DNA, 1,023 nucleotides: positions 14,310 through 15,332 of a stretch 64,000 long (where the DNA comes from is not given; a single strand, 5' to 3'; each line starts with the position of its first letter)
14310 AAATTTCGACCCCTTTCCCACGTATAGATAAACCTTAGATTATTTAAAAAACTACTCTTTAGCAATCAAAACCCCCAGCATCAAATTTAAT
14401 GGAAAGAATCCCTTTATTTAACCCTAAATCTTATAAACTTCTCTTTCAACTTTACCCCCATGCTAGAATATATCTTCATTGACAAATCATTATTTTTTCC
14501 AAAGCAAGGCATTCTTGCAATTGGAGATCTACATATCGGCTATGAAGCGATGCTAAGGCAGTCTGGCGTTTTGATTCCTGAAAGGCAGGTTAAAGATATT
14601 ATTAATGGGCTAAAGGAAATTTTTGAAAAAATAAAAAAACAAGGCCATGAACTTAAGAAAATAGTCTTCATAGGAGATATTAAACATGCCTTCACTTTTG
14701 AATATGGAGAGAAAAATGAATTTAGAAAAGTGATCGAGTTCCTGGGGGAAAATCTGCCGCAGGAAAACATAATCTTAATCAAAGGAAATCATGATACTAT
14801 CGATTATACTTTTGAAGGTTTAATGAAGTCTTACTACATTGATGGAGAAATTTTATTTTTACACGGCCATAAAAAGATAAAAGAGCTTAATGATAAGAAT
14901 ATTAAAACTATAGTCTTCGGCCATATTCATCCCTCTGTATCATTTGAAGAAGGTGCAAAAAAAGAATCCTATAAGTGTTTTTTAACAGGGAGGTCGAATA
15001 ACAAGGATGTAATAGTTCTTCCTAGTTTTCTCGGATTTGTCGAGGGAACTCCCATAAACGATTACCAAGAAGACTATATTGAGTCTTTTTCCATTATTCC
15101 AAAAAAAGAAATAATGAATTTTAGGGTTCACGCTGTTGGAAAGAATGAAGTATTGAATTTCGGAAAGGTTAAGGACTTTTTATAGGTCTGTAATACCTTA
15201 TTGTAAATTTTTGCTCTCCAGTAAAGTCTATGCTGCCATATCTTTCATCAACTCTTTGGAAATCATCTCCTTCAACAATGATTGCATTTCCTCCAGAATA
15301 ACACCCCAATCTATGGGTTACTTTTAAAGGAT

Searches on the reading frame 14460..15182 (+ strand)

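Call 76: search_protein_families(library=pfam, proteins=[window:14460-15182:+], max_evalue=0.001)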
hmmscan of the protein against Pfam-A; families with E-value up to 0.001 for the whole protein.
window:14460-15182:+ (241 aa): 2 families
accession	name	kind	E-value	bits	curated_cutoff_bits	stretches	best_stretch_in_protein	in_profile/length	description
PF00149.33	Metallophos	-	1.2e-10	42.5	21.5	1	18-159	3-159/191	Calcineurin-like phosphoesterase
PF12850.12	Metallophos_2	-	7e-05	23.3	27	1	20-164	5-124/154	Calcineurin-like phosphoesterase superfamily domain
